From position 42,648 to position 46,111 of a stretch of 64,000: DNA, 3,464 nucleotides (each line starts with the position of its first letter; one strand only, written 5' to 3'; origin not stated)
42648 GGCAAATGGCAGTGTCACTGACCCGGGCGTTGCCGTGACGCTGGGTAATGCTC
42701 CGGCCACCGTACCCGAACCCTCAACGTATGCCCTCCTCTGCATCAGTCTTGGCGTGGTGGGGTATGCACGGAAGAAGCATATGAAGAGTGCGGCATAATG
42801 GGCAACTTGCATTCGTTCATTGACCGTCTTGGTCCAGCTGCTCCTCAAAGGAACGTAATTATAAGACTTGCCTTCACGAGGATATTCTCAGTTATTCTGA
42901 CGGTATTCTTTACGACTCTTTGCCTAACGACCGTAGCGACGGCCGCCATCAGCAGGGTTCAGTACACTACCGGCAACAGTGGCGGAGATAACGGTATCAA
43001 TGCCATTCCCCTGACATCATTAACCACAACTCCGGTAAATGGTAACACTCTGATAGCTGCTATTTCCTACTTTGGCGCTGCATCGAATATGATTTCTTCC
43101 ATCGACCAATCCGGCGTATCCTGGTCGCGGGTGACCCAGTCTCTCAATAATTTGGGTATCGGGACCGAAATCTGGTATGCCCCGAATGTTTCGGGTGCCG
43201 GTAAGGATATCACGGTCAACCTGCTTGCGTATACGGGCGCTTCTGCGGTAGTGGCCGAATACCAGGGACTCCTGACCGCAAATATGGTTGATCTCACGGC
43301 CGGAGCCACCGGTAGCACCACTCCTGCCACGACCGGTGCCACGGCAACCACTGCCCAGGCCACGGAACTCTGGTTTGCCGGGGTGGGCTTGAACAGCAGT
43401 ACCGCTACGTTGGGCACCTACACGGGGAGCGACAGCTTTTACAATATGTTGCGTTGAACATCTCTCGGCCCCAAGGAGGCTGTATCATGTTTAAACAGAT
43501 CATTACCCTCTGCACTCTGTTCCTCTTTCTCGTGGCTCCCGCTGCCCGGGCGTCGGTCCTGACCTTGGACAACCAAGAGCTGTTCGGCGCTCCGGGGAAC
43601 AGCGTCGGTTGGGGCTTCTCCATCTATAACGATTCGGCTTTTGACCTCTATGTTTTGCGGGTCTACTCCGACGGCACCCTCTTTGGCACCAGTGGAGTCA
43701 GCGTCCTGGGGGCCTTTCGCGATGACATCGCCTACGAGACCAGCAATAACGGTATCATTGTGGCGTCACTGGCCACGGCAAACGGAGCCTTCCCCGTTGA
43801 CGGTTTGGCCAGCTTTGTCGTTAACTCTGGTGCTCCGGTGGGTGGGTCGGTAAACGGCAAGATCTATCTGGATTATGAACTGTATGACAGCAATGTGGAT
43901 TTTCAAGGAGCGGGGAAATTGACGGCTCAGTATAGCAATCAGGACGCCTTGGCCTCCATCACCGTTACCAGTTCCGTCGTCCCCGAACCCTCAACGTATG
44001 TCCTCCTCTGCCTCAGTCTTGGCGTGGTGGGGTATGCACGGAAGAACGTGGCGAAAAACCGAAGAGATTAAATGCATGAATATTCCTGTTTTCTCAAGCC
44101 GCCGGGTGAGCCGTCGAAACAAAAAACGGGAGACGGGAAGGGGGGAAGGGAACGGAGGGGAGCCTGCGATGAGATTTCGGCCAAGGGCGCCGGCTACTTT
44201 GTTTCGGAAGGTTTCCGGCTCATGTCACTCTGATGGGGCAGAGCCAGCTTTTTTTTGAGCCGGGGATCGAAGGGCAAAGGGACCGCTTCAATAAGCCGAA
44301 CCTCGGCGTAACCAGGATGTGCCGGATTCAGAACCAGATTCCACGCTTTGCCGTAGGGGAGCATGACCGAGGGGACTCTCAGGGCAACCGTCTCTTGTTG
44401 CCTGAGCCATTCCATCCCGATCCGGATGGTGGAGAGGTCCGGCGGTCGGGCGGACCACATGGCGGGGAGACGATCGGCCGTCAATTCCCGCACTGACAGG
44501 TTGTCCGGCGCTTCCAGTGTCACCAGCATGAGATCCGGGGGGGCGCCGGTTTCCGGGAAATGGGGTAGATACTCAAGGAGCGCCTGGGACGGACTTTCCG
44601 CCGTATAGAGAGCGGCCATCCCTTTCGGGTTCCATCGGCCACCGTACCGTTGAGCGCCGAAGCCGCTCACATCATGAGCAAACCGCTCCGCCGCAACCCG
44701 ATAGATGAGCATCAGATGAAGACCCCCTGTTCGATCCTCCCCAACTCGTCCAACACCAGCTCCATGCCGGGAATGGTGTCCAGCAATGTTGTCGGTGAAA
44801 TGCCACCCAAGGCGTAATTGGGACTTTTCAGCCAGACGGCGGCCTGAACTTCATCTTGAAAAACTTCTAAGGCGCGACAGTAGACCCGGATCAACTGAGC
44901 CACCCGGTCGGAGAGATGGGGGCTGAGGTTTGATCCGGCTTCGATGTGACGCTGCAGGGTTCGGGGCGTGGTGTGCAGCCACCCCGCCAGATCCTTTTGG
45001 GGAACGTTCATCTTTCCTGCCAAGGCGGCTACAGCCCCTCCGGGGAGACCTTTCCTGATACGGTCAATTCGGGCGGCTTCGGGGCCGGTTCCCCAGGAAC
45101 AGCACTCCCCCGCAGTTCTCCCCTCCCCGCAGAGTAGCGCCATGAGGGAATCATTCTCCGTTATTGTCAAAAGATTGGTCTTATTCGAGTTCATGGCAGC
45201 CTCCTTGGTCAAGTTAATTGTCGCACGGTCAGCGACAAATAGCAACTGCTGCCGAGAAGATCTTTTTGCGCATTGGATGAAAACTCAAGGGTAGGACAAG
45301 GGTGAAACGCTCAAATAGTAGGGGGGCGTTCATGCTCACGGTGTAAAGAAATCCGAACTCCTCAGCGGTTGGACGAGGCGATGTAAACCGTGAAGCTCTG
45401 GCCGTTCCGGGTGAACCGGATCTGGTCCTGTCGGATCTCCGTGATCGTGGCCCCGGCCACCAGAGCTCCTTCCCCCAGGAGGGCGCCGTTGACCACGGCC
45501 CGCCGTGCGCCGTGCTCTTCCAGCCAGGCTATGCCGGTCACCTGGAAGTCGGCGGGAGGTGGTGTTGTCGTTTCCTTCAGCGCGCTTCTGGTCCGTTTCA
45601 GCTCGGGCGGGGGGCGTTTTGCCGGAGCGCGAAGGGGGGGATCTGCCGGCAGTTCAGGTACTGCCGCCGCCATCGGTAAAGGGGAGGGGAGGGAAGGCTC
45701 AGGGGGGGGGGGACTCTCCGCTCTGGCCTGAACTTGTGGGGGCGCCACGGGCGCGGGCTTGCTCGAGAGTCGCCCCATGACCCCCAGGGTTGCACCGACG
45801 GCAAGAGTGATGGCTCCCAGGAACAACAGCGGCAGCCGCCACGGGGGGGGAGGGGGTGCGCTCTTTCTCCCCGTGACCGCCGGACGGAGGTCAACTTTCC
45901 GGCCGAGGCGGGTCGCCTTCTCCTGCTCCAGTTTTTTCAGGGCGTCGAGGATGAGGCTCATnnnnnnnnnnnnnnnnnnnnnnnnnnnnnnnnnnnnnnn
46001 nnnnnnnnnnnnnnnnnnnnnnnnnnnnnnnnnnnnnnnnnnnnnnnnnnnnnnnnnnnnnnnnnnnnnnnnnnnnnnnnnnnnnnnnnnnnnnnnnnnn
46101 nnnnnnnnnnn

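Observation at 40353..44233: ~3.7-kb insertion bracketed by a duplicated, diverged 3' end of the PGM-family gene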

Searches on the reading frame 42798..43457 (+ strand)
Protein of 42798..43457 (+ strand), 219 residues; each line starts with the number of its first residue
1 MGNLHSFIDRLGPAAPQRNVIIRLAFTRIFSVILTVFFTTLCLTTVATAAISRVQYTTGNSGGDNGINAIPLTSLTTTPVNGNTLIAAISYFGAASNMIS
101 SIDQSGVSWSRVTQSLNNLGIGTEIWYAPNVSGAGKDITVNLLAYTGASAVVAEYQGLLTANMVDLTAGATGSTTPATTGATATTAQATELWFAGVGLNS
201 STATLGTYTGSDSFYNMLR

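Call 7: search_protein_families(library=pfam, proteins=[window:42798-43457:+], max_evalue=0.01)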
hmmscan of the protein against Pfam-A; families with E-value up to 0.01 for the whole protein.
window:42798-43457:+ (219 aa): 0 families

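Call 49: search_protein_families(library=ncbifam, proteins=[window:42798-43457:+], max_evalue=0.001)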
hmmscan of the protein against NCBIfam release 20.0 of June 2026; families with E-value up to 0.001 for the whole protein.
window:42798-43457:+ (219 aa): 0 families
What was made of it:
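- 42798..43457 (+): ORF of 219 aa with an N-terminal hydrophobic segment, no known family and no PEP-CTERM tail. No Pfam or NCBIfam hit (calls 7, 49).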

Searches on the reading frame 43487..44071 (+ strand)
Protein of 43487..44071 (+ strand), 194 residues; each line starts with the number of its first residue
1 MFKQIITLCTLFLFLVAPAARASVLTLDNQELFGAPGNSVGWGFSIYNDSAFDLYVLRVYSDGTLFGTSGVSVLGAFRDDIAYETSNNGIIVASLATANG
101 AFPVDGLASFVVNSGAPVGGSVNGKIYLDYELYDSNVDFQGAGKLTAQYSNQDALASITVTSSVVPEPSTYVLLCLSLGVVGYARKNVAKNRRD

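Call 7: search_protein_families(library=pfam, proteins=[window:43487-44071:+], max_evalue=0.01)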
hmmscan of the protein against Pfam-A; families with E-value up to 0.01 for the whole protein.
window:43487-44071:+ (194 aa): 1 family
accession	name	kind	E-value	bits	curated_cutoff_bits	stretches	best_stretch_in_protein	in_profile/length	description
PF07589.16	PEP-CTERM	-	3.3e-06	27.4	20.7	1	165-185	2-21/24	PEP-CTERM motif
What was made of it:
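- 43487..44071 (+): PEP-CTERM secreted protein 2 (194 aa). Its 69-nt sorting-signal segment is 96% identical to that of protein 1. PF07589 27.4 bits (call 7).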

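Call 49: search_protein_families(library=ncbifam, proteins=[window:43487-44071:+], max_evalue=0.001)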
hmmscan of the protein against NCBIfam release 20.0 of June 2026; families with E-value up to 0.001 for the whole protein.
window:43487-44071:+ (194 aa): 5 families
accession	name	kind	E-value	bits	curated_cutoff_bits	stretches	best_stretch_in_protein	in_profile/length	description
NF038129.1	PEP_NF038129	equivalog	3e-05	23.9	65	1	137-186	144-192/194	NF038129 family PEP-CTERM protein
NF038126.1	PEP_CTERM_FxDxF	subfamily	0.00013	22.3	50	1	75-184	45-161/165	FxDxF family PEP-CTERM protein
TIGR02595.1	PEP_CTERM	domain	0.0004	21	16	1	165-186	1-22/24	PEP-CTERM sorting domain-containing protein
NF038124.1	PEP_CTERM_TLD_A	exception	0.00089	18.9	100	0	148-186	196-232/235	PEP_CTERM-anchored TLD domain-containing protein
NF038125.1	PEP_CTERM_THxN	subfamily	0.00094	18.8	85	0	146-186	203-244/246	THxN family PEP-CTERM protein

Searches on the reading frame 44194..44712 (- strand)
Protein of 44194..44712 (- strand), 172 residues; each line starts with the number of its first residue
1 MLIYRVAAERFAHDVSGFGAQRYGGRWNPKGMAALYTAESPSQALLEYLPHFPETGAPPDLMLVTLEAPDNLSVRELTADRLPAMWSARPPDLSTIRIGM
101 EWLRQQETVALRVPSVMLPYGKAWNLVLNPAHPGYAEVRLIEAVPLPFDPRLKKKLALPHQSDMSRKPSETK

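Call 7: search_protein_families(library=pfam, proteins=[window:44194-44712:-], max_evalue=0.01)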
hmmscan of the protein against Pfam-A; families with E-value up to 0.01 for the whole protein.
window:44194-44712:- (172 aa): 1 family
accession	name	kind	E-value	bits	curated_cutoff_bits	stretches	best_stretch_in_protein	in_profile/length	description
PF08808.17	RES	-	7.4e-24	85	23.2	1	3-149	2-157/157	RES domain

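Call 25: find_homologous_proteins(query=window:44194-44712:-)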
Query window:44194-44712:- (172 aa): 101 proteins with E <= 0.001 among 188 candidates.
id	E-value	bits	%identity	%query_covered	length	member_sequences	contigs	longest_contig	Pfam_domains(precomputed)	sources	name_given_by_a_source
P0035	1.6e-110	385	100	100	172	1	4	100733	PF08808.18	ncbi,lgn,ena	-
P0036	7.3e-87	308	83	94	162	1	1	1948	PF08808.18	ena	-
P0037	5.9e-77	275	79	90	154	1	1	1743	PF08808.18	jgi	jgi:RES domain-containing protein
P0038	1.4e-76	274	77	90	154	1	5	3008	PF08808.18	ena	-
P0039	9.7e-72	258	74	91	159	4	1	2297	PF08808.18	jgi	jgi:RES domain-containing protein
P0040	6.3e-65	236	67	91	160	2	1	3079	PF08808.18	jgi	jgi:RES domain-containing protein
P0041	7.2e-65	236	68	91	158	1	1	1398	PF08808.18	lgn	-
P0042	1.5e-63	232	65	91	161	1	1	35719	PF08808.18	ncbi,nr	ncbi:MAG: RES domain-containing protein [Deltaproteobacteria bacterium]|nr:RES domain-containing pro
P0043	1.7e-63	231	66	91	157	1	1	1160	PF08808.18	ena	-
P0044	7.8e-63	229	65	91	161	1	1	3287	PF08808.18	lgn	-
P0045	2.4e-62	228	65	91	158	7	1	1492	PF08808.18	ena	-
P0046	5.3e-62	227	64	90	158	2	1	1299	PF08808.18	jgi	jgi:RES domain-containing protein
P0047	6.2e-62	226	66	90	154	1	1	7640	PF08808.18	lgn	-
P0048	1.3e-61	225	65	90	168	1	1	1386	PF08808.18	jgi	jgi:RES domain-containing protein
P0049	1.0e-60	222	65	89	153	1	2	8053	PF08808.18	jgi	jgi:RES domain-containing protein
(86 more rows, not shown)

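Call 27: find_encoding_contigs(protein=P0036, flank=10000, max_places=5)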
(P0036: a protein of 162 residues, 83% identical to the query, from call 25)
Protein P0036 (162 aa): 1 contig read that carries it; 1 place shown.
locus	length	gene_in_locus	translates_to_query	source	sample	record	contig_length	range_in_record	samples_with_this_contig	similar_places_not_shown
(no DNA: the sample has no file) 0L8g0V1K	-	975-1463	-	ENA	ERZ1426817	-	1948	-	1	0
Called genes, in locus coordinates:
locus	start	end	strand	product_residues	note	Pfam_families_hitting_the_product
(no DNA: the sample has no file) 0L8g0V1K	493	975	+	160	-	PF20432:Xre-like-HTH, PF09722:Xre_MbcA_ParS_C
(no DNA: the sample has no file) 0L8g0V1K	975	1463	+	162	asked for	PF08808:RES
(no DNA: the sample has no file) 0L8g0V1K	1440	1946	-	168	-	?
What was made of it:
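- On the P0036 contig, RES overlaps a convergent ORF of at least 168 codons by 24 nt, which is 8 codons (call 27). Its right flank may therefore differ from the window's (call 27).
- Tried and rejected: The contig has no DNA on file (call 27).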

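Call 47: find_encoding_contigs(protein=P0038, flank=6000, max_places=4)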
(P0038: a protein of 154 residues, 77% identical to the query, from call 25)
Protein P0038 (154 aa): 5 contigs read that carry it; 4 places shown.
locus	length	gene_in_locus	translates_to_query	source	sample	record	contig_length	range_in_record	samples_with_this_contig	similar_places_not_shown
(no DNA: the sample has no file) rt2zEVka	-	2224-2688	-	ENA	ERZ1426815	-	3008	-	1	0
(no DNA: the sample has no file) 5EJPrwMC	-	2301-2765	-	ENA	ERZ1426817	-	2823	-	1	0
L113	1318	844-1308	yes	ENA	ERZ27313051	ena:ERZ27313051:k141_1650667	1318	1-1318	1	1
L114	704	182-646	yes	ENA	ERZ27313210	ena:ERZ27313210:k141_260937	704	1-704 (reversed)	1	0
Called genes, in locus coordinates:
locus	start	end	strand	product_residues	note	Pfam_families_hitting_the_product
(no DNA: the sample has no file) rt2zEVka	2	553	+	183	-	?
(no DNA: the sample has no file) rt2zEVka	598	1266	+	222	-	-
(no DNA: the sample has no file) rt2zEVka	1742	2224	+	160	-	PF20432:Xre-like-HTH, PF09722:Xre_MbcA_ParS_C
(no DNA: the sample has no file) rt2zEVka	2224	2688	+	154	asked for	PF08808:RES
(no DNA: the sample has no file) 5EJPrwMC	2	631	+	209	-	?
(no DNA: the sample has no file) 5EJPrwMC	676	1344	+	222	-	-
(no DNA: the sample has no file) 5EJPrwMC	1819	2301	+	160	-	PF20432:Xre-like-HTH, PF09722:Xre_MbcA_ParS_C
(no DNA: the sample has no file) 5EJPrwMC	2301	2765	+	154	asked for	PF08808:RES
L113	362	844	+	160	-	PF20432:Xre-like-HTH, PF09722:Xre_MbcA_ParS_C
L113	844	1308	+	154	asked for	PF08808:RES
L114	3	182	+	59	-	?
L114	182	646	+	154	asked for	PF08808:RES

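Call 49: search_protein_families(library=ncbifam, proteins=[window:44194-44712:-], max_evalue=0.001)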
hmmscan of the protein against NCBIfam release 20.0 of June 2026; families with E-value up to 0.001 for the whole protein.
window:44194-44712:- (172 aa): 1 family
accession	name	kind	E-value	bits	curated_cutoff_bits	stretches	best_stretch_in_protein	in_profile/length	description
NF049844.1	Res_ParT_toxin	subfamily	3.3e-45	153.5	110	1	4-152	1-147/147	type II RES/Xre toxin-antitoxin system toxin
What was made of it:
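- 44194..44712 (-): RES (ParT-type) toxin gene, 172 aa. The domain is complete by residue 152. The last ~17 codons and the stop are read antisense from the apgM remnant. NF049844 153.5 bits (cut-off 110), residues 4-152 on profile 1-147/147 (call 49).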

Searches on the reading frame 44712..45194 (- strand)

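Call 7: search_protein_families(library=pfam, proteins=[window:44712-45194:-], max_evalue=0.01)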
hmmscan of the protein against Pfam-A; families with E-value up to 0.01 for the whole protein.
window:44712-45194:- (160 aa): 2 families
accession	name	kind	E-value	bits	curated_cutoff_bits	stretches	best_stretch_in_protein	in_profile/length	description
PF09722.15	Xre_MbcA_ParS_C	-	2.3e-15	56.7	24.5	1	108-157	2-51/51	Antitoxin Xre/MbcA/ParS C-terminal toxin-binding domain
PF20432.4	Xre-like-HTH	-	2.7e-11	44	25.8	1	42-103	2-63/63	Antitoxin Xre-like helix-turn-helix domain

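Call 49: search_protein_families(library=ncbifam, proteins=[window:44712-45194:-], max_evalue=0.001)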
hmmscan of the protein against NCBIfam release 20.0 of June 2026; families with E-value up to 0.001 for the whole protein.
window:44712-45194:- (160 aa): 2 families
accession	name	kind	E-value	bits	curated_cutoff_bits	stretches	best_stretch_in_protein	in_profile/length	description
NF049845.1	Xre_ParS_antitoxin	subfamily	2.8e-32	111.1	90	1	49-159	1-111/112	type II RES/Xre toxin-antitoxin system antitoxin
TIGR02293.1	TAS_TIGR02293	hypoth_equivalog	1.6e-24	86.1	57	1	42-159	15-132/133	putative toxin-antitoxin system antitoxin component, TIGR02293 family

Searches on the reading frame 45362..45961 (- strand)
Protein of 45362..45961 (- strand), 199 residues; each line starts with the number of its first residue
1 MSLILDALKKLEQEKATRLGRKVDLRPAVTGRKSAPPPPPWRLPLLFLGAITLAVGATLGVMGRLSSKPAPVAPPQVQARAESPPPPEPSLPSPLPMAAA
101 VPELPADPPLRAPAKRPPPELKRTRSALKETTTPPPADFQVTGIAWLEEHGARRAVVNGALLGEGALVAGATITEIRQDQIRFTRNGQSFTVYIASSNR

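Call 7: search_protein_families(library=pfam, proteins=[window:45362-45961:-], max_evalue=0.01)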
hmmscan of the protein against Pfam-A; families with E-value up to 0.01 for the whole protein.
window:45362-45961:- (199 aa): 3 families
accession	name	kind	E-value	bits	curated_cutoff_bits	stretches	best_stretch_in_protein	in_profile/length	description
PF16537.11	T2SSB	-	1e-05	25.5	28.4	1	141-192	6-58/60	Type II secretion system protein B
PF23862.1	CdsD_C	-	0.00053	20.4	27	1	139-190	3-53/56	CdsD C-terminal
PF23893.1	Y4YQ_C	-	0.0017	18.6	27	1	157-192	15-53/53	Uncharacterised protein Y4YQ C-terminal domain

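Call 49: search_protein_families(library=ncbifam, proteins=[window:45362-45961:-], max_evalue=0.001)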
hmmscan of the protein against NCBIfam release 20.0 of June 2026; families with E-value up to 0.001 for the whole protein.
window:45362-45961:- (199 aa): 0 families
